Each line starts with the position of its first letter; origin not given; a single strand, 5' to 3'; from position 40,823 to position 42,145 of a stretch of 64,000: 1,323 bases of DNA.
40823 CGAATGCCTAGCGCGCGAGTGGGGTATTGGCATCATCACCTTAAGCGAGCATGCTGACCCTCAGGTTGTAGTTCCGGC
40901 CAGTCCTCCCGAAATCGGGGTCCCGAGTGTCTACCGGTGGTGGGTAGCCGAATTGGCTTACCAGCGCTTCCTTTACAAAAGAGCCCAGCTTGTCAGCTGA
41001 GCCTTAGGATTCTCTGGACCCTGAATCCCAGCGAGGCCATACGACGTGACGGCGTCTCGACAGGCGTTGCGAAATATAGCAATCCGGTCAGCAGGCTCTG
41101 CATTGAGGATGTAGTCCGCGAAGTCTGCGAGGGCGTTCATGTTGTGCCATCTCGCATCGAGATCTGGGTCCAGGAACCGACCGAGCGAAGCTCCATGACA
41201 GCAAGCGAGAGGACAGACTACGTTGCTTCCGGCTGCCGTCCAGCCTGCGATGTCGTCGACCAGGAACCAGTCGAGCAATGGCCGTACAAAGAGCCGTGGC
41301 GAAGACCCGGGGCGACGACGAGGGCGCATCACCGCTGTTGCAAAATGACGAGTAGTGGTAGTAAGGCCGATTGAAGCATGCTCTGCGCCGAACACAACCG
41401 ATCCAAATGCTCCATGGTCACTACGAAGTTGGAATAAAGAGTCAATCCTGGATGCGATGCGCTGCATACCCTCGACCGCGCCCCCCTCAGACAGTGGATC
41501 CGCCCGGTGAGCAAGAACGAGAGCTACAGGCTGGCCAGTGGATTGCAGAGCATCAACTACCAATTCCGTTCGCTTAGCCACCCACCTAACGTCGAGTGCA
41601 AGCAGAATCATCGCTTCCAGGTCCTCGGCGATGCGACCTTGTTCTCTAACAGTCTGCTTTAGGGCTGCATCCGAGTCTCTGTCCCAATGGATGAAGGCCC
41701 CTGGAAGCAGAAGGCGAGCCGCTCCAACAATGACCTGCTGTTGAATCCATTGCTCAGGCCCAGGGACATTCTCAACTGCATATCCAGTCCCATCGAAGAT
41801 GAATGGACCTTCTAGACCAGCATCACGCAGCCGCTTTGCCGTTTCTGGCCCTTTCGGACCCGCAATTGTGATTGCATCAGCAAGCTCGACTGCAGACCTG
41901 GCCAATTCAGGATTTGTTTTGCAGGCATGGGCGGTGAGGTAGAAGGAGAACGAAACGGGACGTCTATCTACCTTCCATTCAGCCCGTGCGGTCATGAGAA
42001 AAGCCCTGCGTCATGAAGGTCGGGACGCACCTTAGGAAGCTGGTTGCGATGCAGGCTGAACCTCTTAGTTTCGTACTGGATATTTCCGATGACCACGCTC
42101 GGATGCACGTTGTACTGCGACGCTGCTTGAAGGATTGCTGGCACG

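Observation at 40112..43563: Lower-GC islet with a tripartite HigB / HTH-metallopeptidase / unknown-protein operon plus an orphan ORF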

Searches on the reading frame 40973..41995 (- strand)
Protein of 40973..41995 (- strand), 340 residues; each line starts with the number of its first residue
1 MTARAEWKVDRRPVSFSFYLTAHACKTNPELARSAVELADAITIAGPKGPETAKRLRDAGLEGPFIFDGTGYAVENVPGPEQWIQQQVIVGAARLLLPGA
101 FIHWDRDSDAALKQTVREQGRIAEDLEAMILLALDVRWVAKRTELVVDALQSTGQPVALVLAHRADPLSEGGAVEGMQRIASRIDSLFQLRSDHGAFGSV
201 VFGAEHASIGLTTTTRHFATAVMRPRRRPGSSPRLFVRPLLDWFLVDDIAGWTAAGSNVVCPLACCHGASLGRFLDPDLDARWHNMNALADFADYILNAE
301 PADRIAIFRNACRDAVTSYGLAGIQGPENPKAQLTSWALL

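Call 3: search_protein_families(library=pfam, proteins=[window:40973-41995:-], max_evalue=1)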
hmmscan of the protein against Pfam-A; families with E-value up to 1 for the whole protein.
window:40973-41995:- (340 aa): 0 families

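Call 4: search_protein_families(library=padloc, proteins=[window:40973-41995:-], max_evalue=1)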
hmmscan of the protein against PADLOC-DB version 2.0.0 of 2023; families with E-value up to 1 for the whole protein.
window:40973-41995:- (340 aa): 0 families

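Call 5: search_protein_families(library=ncbifam, proteins=[window:40973-41995:-], max_evalue=1)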
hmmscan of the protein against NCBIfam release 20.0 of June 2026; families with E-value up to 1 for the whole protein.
window:40973-41995:- (340 aa): 0 families

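Call 7: search_protein_families(library=phrogs, proteins=[window:40973-41995:-], max_evalue=1)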
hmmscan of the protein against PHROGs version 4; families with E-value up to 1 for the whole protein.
window:40973-41995:- (340 aa): 2 families
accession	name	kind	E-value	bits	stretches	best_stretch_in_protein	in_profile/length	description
phrog_16782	-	unknown function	0.13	13.4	1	234-244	18-28/55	-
phrog_26094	-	unknown function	0.14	13.3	0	135-168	6-37/73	-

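Call 8: search_solved_structures(query=window:40973-41995:-, max_evalue=10)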
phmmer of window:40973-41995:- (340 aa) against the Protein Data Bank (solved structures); distinct sequences matched with E-value up to 10: 1.
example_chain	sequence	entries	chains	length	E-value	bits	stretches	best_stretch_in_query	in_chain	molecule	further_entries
6az5_A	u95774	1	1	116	0.26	13.6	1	58-93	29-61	alpha-amylase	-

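Call 11: find_homologous_proteins(query=window:40973-41995:-, max_evalue=0.001)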
Query window:40973-41995:- (340 aa): 153 proteins with E <= 0.001 among 8000 candidates; the best 120 are listed.
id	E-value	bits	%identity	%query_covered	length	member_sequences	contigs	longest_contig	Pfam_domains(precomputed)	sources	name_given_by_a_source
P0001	8.5e-223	757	98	100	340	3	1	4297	-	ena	-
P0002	8.2e-197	671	86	100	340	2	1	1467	-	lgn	-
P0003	9.9e-158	543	72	100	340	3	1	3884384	-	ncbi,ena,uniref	ncbi:hypothetical protein [Candidatus Poriferisocius sp.]|uniref:hypothetical protein n=1 Tax=Candid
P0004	2.8e-157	541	71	100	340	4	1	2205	-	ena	-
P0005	1.0e-155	536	70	100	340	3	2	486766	-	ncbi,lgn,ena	-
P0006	2.9e-154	531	69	100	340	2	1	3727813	-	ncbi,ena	-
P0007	2.3e-152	525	67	99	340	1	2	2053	-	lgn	-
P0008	1.3e-149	516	68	100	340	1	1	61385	-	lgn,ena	-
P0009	5.5e-147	507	70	96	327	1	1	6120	-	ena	-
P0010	4.6e-146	504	66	100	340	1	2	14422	-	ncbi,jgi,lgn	-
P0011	1.2e-140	487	65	100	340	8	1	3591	-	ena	-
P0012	2.1e-140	486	64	100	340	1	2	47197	-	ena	-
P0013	5.5e-139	481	63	100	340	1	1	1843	-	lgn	-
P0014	3.0e-137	475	62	100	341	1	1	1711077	-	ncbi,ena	-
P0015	5.7e-137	474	63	100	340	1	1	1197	-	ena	-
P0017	1.1e-136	474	62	100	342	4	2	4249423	-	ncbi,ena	-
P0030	6.8e-130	451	58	99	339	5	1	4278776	-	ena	-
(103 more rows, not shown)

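Call 15: find_related_loci(query=A1, collection=genome_contigs, flank=6000)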
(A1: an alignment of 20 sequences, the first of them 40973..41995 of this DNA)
Query A1 (340 aa) in genome_contigs; peptide patterns used: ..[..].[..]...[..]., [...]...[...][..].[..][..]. (x = any residue, [..] = any of these).
235 stretches matched a pattern; 18 encode a relative of the query (tblastn E <= 1e-3); 18 distinct loci.
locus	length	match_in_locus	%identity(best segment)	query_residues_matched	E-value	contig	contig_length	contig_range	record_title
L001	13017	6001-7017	72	1-339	6e-159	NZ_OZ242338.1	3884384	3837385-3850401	MAG: Candidatus Poriferisocius sp. isolate b1648d6f-d579-441a-9e02-68cbdfacbddd chromosome 1, complete sequence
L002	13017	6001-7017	69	1-339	1e-157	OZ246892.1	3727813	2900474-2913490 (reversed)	MAG: Acidimicrobiales bacterium isolate 3c6b77ed-a9df-485c-af98-3e10d3554373 genome assembly, chromosome: 1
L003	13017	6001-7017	70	1-339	2e-155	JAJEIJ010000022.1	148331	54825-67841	MAG: Acidimicrobiia bacterium isolate p16x65bins.37 k141_79852, whole genome shotgun sequence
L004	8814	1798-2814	66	1-339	3e-146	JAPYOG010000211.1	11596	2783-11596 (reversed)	MAG: Candidatus Poriferisocius anaerobius isolate m_rhhh12 Seq211, whole genome shotgun sequence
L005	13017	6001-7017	65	1-339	3e-143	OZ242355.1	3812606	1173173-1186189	MAG: Acidimicrobiales bacterium isolate 104998a1-4135-4d78-96d2-be0913496795 genome assembly, chromosome: 1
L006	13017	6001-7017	62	1-339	2e-140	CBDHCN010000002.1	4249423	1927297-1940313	MAG: Candidatus Aldehydirespiratoraceae bacterium isolate 1823f4bd-ece8-44b4-8147-d2e02a723a8b genome assembly, contig:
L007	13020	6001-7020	62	1-339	2e-140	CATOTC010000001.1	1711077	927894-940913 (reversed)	MAG: uncultured Acidimicrobiales bacterium isolate 8df1c292-23c6-49f7-a3bb-af87a3525af3 genome assembly, contig: contig_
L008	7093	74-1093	60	1-339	6e-136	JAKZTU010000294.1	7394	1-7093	MAG: Acidimicrobiales bacterium isolate Langseth_MAG_00067 Langseth_MAG_00067_000000000294, whole genome shotgun sequenc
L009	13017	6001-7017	63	1-339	5e-133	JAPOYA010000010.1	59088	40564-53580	MAG: Acidimicrobiaceae bacterium isolate COS4_bin_1 NODE_526_length_59088_cov_23.4943, whole genome shotgun sequence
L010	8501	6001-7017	60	1-339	3e-131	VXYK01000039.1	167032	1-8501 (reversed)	MAG: Acidimicrobiaceae bacterium isolate SB0670_bin_1 NODE_61_length_167032_cov_16.861634, whole genome shotgun sequence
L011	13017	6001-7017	57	1-339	2e-123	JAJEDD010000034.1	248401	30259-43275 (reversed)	MAG: Acidimicrobiia bacterium isolate jk18xAbins.52 k141_1329282, whole genome shotgun sequence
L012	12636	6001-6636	58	5-216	4e-78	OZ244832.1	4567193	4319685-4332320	MAG: Candidatus Aldehydirespirator sp. isolate 45bd059b-89eb-4db7-924e-096435c6defb genome assembly, chromosome: 1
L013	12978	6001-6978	42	14-339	6e-70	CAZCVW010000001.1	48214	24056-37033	MAG TPA_asm: uncultured Burkholderiales bacterium isolate SRP136066_co1_408 genome assembly, contig: NODE_468_length_482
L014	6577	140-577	73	194-339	8e-70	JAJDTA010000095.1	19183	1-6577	MAG: Acidimicrobiia bacterium isolate jk18x11bins.4 k141_871652, whole genome shotgun sequence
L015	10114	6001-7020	39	1-338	1e-66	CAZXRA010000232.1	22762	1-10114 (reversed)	MAG TPA_asm: uncultured Iamiaceae bacterium isolate binchicken_co31_422 genome assembly, contig: k141_3667991, whole gen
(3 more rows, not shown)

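Call 21: predict_structure(alignment_id=A1)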
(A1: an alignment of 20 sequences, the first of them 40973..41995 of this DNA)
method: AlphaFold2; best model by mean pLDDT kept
length: 340 residues; sequences in the alignment: 20
mean_pLDDT: 83.2   pTM: 0.83
mean pLDDT of the five models: 83.2, 68.8, 64.9, 63.7, 63.1
residues with pLDDT >= 90: 169; 70-90: 118; 50-70: 23; < 50: 30
segments of 3 or more residues with pLDDT < 50: 1-9, 213-229, 322-325
pLDDT, mean of each block of 10 residues (from residue 1): 41 82 89 90 89 93 85 66 93 92 92 96 97 93 98 95 81 93 93 77 90 40 39 85 83 77 88 88 91 91 93 85 54 86
secondary structure, 60 per line:
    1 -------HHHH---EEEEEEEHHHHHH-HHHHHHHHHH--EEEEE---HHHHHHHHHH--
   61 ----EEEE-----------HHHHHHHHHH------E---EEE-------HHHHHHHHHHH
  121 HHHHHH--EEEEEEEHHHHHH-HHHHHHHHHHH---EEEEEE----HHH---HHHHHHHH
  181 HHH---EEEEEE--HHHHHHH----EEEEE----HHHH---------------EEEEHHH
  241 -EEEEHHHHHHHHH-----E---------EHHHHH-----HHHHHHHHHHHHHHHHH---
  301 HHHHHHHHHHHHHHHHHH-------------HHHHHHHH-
elements in order: H8-11 E15-21 H22-27 H29-38 E41-45 H49-58 E65-68 H80-89 E100-102 H110-126 E129-135 H136-141 H143-153 E157-162 H173-183 E187-192 H195-201 E206-210 H215-218 E234-237 E242-245 H246-254 H271-275 H281-297 H301-318 H332-339

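Call 24: fold_search(model_id=the predicted structure, library=pdb)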
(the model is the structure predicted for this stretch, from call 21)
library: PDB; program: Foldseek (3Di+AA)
matches with E <= 10: 1483; with E <= 0.001: 51
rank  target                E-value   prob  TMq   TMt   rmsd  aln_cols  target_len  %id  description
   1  4n2y_A                3.2e-05  1.00  0.36  0.54   6.1       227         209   15  Crystal structure of orotidine 5'-monophosphate decarboxylase from Archaeoglobus fulgidus (released 2013-10-30)
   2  4muz_A                7.5e-05  1.00  0.36  0.53   6.0       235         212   14  Crystal structure of orotidine 5'-monophosphate decarboxylase from Archaeoglobus fulgidus complexed with inhibitor BMP (released 2013-10-02)
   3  3qja                  9.4e-05  1.00  0.36  0.46   9.7       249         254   14  Crystal Structure of the Mycobacterium tuberculosis Indole-3-glycerol phosphate synthase (TrpC) in apo form (released 2011-06-15)
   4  4n2y_D                1.1e-04  1.00  0.36  0.55   6.0       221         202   14  Crystal structure of orotidine 5'-monophosphate decarboxylase from Archaeoglobus fulgidus (released 2013-10-30)
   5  3kao                  1.3e-04  1.00  0.43  0.44   7.5       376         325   12  Crystal structure of tagatose 1,6-diphosphate aldolase from Staphylococcus aureus (released 2009-10-27)
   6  2nx9_A                1.4e-04  1.00  0.38  0.30   5.9       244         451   11  Crystal structure of the carboxyltransferase domain of the oxaloacetate decarboxylase Na+ pump from Vibrio cholerae (released 2006-12-26)
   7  3ivs_A                1.7e-04  1.00  0.39  0.36   5.2       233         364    9  Homocitrate Synthase Lys4 (released 2009-09-22)
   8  3mi3_B                2.1e-04  1.00  0.38  0.36   5.5       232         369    9  Homocitrate Synthase Lys4 bound to Lysine (released 2010-04-28)
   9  1hg3_A                2.4e-04  1.00  0.34  0.46   6.4       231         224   15  Crystal structure of tetrameric TIM from Pyrococcus woesei. (released 2001-03-07)
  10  4hnv_C                2.8e-04  1.00  0.39  0.15   6.2       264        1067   13  Crystal structure of R54E mutant of S. aureus Pyruvate carboxylase (released 2013-01-16)
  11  4n2y_B                2.8e-04  1.00  0.33  0.50   5.6       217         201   15  Crystal structure of orotidine 5'-monophosphate decarboxylase from Archaeoglobus fulgidus (released 2013-10-30)
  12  4nu7_A                3.1e-04  1.00  0.37  0.51   6.3       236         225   14  2.05 Angstrom Crystal Structure of Ribulose-phosphate 3-epimerase from Toxoplasma gondii. (released 2013-12-18)
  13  4nu7_D                3.1e-04  1.00  0.34  0.46   6.7       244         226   14  2.05 Angstrom Crystal Structure of Ribulose-phosphate 3-epimerase from Toxoplasma gondii. (released 2013-12-18)
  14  8w3y                  3.3e-04  1.00  0.35  0.44   6.3       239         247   11  Crystal structure of a computationally designed metalloprotein containing the metal-chelating, fluorogenic, non-canonica (released 2025-02-26)
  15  4h3d_A                3.3e-04  1.00  0.34  0.43   6.6       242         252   10  1.95 Angstrom Crystal Structure of of Type I 3-Dehydroquinate Dehydratase (aroD) from Clostridium difficile with Coval (released 2012-09-26)
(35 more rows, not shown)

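Call 27: search_solved_structures(query=A1, max_evalue=10)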
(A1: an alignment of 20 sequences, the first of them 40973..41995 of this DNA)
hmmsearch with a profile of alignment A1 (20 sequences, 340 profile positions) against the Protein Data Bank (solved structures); distinct sequences matched with E-value up to 10: 1.
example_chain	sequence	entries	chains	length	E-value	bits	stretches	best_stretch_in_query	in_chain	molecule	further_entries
9ijj_AA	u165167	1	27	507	1.1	11.4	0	139-200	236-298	Sperm-associated antigen 6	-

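Call 32: search_dna_similar(query=window:40973-41995:-, collection=plasmids, mode=protein, max_rows=20, max_evalue=0.01)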
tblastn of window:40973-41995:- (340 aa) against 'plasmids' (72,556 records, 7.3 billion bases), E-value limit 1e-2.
Records with a match: 1; places in all: 1; records where one place covers at least 80% of the query: 0.
Best place of each record, by identity: <60% 1.
By first word of the organism name: Arthrobacter 1.
By predicted mobility (MOB-suite, as given by PLSDB): non-mobilizable 1.
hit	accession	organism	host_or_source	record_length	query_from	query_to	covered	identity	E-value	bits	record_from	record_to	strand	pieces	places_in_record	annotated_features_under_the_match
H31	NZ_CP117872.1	Arthrobacter agilis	cell culture,Middle part of the water ...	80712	67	337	80%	21.1%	8e-4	49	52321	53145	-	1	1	hypothetical protein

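Call 35: get_annotated_region(hit=H31, flank=3500)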
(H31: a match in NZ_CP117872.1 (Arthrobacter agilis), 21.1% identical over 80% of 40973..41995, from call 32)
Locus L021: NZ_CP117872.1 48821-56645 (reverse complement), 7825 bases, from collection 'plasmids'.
description: Arthrobacter agilis strain TMP24 plasmid pAAG24-80, complete sequence
organism: Arthrobacter agilis (NCBI taxid 37921)
taxonomy: Bacteria; Actinomycetota; Actinomycetes; Micrococcales; Micrococcaceae; Arthrobacter; Arthrobacter agilis
host: -; source: cell culture,Middle part of the water column of temporary meltwater pond; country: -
typing (MOB-suite, as given by PLSDB): non-mobilizable; replicon rep_cluster_1547
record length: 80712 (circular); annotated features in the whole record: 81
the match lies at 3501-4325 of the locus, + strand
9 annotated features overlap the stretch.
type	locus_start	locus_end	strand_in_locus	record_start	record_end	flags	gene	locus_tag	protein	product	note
CDS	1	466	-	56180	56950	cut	-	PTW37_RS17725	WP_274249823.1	DUF5677 domain-containing protein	-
CDS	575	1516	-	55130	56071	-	-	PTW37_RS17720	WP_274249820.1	zeta toxin family protein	-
CDS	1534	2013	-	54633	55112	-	-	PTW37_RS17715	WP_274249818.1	hypothetical protein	-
CDS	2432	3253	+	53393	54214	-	-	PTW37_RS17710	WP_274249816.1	ImmA/IrrE family metallo-endopeptidase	-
CDS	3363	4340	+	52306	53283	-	-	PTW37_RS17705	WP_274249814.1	hypothetical protein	-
CDS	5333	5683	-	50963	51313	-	-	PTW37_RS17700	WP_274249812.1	hypothetical protein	-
CDS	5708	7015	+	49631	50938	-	-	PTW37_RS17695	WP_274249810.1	ISL3 family transposase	-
CDS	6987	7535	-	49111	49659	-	-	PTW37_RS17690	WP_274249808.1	hypothetical protein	-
CDS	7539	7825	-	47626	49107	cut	-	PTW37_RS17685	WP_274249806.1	relaxase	-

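Call 38: search_protein_families(library=padloc, proteins=[L021:2432-3253:+, L021:3363-4340:+], max_evalue=0.01)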
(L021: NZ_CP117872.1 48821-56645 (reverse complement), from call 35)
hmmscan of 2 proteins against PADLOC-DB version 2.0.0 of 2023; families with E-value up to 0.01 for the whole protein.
L021:2432-3253:+ (273 aa): 17 families
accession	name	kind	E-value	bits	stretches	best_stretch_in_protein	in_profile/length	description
PDLC03949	RmrA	-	3.4e-47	159.1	1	38-239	120-318/363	-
PDLC03948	RmrA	-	9.1e-41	138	1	43-240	141-346/397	-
PDLC03946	RmrA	-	3.1e-39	132.7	1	33-227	116-309/357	-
PDLC03951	RmrA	-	1.2e-38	131.2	1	43-248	138-350/400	-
PDLC03947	RmrA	-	4.4e-38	129.1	1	44-239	144-346/383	-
PDLC03954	RmrA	-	5.2e-38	129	1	44-250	144-357/380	-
PDLC03952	RmrA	-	1.5e-37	127.4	1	44-252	156-373/395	-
PDLC03953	RmrA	-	3.3e-35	120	1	82-259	181-354/373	-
PDLC03955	RmrA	-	6.2e-35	119.1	1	43-249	149-352/371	-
PDLC03944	RmrA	-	1.9e-34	117.3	1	39-228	126-328/384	-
PDLC03945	RmrA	-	2e-30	104.2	1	44-246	145-356/394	-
PDLC03943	RmrA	-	3.1e-28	96.9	1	42-244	127-333/370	-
PDLC03956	RmrA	-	5.4e-28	96.1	1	44-226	140-329/399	-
PDLC03950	RmrA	-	3.9e-25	86.6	1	39-239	128-332/369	-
PDLC04141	capP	-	2.2e-17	61.4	1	98-185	55-153/242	capP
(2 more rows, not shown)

L021:3363-4340:+ (325 aa): 0 families

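Call 46: search_protein_families(library=pfam, alignment_id=A1, max_evalue=10)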
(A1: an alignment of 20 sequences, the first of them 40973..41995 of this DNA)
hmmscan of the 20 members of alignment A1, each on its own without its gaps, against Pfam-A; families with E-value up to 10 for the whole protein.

A. member 1, window:40973-41995:- (340 aa): 0 families

B. families by the number of members that match (of 20 scanned): 3 families
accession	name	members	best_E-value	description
PF14755.11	Nsp2_AV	1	0.022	Nsp2, transmembrane domain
PF11075.13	DUF2780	1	0.13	Protein of unknown function VcgC/VcgE (DUF2780)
PF09413.15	DUF2007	1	0.24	Putative prokaryotic signal transducing protein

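Call 53: search_protein_representatives(alignment_id=A1)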
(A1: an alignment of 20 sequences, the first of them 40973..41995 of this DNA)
Query: 20 sequences, 340 profile positions. Proteins with E-value up to 0.001 (for the whole library): 595; up to 1e-10: 423; up to 1e-30: 79. The best 150 are listed.
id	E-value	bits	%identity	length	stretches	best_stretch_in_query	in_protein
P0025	3.8e-177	604.8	-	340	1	1-340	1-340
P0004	3.7e-170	581.8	-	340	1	1-339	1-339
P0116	1.1e-138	478.3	-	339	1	1-340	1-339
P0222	1.1e-119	415.9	-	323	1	13-340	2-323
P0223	8.8e-116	403.0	-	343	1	1-340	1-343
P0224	1.9e-105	369.0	-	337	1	10-340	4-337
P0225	6.2e-102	357.5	-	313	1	1-217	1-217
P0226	6.1e-92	324.6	-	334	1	12-339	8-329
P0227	1.9e-91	323.0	-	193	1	147-339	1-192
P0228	2.3e-91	322.7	-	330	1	11-339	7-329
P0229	2.2e-90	319.6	-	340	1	8-339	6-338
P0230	1.6e-87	310.1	-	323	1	14-339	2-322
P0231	4.0e-85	302.2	-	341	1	13-339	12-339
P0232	1.1e-84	300.8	-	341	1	8-340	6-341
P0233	7.9e-83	294.7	-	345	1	10-338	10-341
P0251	4.2e-46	174.0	-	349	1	2-338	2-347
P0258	1.3e-42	162.5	-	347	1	34-337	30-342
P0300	1.4e-30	122.9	-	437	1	29-318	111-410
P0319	6.7e-28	114.1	-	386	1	13-338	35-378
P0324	3.7e-27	111.6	-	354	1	23-320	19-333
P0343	4.1e-24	101.6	-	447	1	80-317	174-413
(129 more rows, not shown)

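Call 55: search_protein_families(library=pfam, alignment_id=A5, max_evalue=1)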
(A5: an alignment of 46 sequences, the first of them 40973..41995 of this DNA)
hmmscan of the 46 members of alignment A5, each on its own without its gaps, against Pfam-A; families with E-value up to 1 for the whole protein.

A. member 1, window:40973-41995:- (340 aa): 0 families

B. families by the number of members that match (of 46 scanned): 12 families
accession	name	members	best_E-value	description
PF13316.11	DUF4087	1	0.00038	Protein of unknown function (DUF4087)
PF21627.2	BTH_I2711-like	1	0.025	Uncharacterized protein BTH_I2711-like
PF23923.1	DUF7262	1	0.026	Family of unknown function (DUF7262)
PF06110.17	TXD17-like_Trx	1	0.065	Thioredoxin domain-containing protein 17-like, thioredoxin domain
PF12435.13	DUF3678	1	0.072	Protein of unknown function (DUF3678)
PF10819.13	DUF2564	1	0.088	Protein of unknown function (DUF2564)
PF12683.13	DUF3798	1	0.095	Protein of unknown function (DUF3798)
PF16245.10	DUF4902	1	0.11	Domain of unknown function (DUF4902)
PF17525.8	DUF5447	1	0.13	Lysogeny maintenance protein PflM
PF19761.4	DUF6248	1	0.2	Family of unknown function (DUF6248)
PF02768.20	DNA_pol3_beta_3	1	0.22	DNA polymerase III beta subunit, C-terminal domain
PF23641.1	YmcF-like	1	0.22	YmcF-like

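Call 57: search_solved_structures(query=A5, max_evalue=10, show_alignments=2)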
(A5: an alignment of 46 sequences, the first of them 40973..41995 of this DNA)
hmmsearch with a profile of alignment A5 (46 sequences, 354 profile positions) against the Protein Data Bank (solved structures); distinct sequences matched with E-value up to 10: 3.
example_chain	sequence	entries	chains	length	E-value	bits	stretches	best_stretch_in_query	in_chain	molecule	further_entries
3hl0_A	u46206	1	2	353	0.18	14.1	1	170-254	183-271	Maleylacetate reductase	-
8r3n_B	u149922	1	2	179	0.34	13.2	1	56-147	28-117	Protease PfpI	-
3w5s_A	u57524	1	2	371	1.1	11.5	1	170-254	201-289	Maleylacetate reductase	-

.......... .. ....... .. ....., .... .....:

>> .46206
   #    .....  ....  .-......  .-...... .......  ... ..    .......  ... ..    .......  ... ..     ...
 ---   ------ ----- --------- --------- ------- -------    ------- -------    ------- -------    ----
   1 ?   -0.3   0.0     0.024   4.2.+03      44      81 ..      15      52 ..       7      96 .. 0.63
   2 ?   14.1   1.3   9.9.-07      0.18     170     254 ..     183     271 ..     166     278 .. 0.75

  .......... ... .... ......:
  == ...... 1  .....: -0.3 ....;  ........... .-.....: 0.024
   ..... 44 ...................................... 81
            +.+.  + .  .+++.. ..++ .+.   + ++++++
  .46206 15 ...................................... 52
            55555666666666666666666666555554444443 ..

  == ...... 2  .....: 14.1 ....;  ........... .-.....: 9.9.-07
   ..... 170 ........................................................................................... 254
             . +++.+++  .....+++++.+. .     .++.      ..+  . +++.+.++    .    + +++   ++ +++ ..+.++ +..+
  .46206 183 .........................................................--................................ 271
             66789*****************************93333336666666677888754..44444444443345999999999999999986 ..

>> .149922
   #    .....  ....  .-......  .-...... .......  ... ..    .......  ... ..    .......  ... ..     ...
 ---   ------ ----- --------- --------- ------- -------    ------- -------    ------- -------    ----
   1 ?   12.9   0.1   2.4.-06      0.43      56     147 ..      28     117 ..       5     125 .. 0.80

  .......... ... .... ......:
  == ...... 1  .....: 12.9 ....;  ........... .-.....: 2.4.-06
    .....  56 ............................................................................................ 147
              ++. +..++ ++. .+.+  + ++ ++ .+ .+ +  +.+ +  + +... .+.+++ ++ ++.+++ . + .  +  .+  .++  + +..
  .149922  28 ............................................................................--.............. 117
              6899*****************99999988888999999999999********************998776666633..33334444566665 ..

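Call 58: search_dna_similar(query=L021:3246-4340:+, collection=plasmids, mode=protein, max_rows=30, max_evalue=0.001)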
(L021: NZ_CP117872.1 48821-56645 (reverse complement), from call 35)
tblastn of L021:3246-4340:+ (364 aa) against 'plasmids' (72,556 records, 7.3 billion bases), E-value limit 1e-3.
Records with a match: 3; places in all: 3; records where one place covers at least 80% of the query: 2.
Best place of each record, by identity: >=99% 1; <60% 2.
By first word of the organism name: Arthrobacter 1; Tsukamurella 1; Nonomuraea 1.
By predicted mobility (MOB-suite, as given by PLSDB): non-mobilizable 3.
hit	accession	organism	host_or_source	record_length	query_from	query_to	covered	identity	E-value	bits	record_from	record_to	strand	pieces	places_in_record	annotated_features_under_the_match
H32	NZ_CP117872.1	Arthrobacter agilis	cell culture,Middle part of the water ...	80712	1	364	100%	100.0%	0e+0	684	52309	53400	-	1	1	hypothetical protein | ImmA/IrrE family metallo-endopeptidase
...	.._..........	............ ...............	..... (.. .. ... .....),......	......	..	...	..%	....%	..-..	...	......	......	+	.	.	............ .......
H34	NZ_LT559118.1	Nonomuraea gerenzanensis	-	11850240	21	297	76%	25.0%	9e-7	59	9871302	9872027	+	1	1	none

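Call 59: search_dna_similar(query=P0300, collection=plasmids, mode=protein, max_rows=30, max_evalue=0.001)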
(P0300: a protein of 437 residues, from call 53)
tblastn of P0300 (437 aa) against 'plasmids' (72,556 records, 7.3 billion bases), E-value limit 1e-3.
Records with a match: 1; places in all: 1; records where one place covers at least 80% of the query: 0.
Best place of each record, by identity: <60% 1.
By first word of the organism name: Arthrobacter 1.
By predicted mobility (MOB-suite, as given by PLSDB): non-mobilizable 1.
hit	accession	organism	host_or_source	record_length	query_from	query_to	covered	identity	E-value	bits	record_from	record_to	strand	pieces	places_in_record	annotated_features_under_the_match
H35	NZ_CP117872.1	Arthrobacter agilis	cell culture,Middle part of the water ...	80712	221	305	19%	36.5%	2e-5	55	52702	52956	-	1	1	hypothetical protein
